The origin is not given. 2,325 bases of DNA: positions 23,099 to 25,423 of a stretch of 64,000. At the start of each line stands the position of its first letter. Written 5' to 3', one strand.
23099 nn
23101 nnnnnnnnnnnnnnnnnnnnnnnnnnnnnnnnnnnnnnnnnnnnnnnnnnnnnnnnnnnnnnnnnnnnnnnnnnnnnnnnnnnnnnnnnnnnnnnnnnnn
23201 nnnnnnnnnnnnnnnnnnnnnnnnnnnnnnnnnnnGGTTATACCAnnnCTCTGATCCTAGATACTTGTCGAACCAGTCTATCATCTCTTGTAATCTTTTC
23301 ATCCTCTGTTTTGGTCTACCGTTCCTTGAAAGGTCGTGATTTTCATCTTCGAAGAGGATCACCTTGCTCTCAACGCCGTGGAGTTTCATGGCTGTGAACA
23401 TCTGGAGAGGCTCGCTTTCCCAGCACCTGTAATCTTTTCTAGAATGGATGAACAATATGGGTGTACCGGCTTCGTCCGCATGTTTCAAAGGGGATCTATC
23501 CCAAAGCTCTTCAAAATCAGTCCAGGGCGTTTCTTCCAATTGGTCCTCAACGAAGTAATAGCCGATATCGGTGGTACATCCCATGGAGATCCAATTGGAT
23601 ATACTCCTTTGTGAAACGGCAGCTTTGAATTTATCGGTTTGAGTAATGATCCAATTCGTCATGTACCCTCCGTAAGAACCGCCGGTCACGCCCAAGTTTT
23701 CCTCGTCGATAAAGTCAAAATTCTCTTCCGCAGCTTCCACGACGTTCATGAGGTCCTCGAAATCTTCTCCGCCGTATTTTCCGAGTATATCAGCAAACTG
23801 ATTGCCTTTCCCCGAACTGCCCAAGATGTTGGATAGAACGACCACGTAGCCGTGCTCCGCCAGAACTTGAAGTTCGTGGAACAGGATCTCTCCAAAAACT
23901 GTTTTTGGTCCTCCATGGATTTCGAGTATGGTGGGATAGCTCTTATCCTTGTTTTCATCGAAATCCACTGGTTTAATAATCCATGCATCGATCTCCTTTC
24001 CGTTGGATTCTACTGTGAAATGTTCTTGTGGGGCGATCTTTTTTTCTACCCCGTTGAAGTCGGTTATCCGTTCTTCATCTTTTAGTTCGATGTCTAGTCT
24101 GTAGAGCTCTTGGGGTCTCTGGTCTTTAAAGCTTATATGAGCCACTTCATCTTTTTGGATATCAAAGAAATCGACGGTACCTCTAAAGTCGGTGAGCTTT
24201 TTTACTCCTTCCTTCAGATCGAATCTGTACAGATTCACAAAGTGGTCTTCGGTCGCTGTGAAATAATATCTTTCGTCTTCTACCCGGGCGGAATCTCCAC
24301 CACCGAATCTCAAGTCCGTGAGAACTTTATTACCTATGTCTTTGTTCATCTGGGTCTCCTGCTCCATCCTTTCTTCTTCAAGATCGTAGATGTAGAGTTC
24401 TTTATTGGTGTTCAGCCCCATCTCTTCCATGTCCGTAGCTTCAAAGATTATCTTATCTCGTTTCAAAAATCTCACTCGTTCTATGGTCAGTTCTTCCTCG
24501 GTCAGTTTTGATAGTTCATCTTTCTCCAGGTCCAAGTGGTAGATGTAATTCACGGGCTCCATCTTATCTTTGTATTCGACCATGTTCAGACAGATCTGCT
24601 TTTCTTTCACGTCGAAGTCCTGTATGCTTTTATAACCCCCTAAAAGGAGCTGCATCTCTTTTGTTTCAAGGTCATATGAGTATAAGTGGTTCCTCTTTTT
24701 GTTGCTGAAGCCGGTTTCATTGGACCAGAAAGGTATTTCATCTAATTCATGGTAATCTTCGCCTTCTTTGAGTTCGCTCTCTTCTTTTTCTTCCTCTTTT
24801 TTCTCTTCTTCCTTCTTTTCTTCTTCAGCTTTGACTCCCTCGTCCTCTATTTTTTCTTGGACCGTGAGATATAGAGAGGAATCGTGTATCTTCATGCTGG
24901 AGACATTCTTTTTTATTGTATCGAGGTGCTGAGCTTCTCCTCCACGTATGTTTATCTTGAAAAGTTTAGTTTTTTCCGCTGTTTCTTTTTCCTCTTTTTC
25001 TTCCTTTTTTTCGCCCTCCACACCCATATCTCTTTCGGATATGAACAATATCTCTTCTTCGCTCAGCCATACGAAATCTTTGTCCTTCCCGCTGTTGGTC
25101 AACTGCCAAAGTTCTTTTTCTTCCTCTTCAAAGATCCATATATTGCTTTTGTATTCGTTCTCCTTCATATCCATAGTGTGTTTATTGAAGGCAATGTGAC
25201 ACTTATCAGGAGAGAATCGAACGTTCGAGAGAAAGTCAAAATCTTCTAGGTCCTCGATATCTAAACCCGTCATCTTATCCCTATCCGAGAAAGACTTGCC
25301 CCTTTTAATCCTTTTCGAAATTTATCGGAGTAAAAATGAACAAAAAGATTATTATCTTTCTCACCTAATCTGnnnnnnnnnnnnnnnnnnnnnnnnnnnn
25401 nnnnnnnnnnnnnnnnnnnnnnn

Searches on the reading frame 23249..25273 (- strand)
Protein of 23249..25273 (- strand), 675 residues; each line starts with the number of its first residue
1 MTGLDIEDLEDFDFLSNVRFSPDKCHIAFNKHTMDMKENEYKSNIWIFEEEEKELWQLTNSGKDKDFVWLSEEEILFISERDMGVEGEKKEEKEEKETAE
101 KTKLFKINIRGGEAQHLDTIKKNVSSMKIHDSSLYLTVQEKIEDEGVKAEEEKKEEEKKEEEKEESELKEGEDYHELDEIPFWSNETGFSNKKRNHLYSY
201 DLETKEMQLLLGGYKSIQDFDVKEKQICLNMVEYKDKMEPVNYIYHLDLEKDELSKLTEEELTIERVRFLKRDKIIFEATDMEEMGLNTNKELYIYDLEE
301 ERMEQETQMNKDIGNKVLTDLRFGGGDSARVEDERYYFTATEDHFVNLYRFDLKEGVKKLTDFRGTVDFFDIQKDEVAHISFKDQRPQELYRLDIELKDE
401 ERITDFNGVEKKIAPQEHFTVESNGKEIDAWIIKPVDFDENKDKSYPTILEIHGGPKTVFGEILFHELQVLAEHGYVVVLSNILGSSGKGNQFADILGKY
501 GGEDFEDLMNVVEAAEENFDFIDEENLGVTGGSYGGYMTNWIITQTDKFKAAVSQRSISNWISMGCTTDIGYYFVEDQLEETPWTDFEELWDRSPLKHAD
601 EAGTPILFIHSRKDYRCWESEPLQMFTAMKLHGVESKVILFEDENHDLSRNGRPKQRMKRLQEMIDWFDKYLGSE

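Call 15: search_protein_families(library=pfam, proteins=[window:23249-25273:-])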
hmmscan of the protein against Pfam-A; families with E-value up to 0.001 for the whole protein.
window:23249-25273:- (675 aa): 4 families
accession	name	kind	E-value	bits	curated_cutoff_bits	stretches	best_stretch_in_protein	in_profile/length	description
PF00326.27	Peptidase_S9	-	1.7e-54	185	22.6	1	466-674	5-212/213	Prolyl oligopeptidase family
PF02129.25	Peptidase_S15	-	8.9e-09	35.8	23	1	425-563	2-134/262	X-Pro dipeptidyl-peptidase (S15 family)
PF01738.24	DLH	-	1.9e-06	28.1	21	1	470-671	36-216/217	Dienelactone hydrolase family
PF05448.18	AXE1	-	9.8e-05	21.7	21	0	423-553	64-204/321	Acetyl xylan esterase (AXE1)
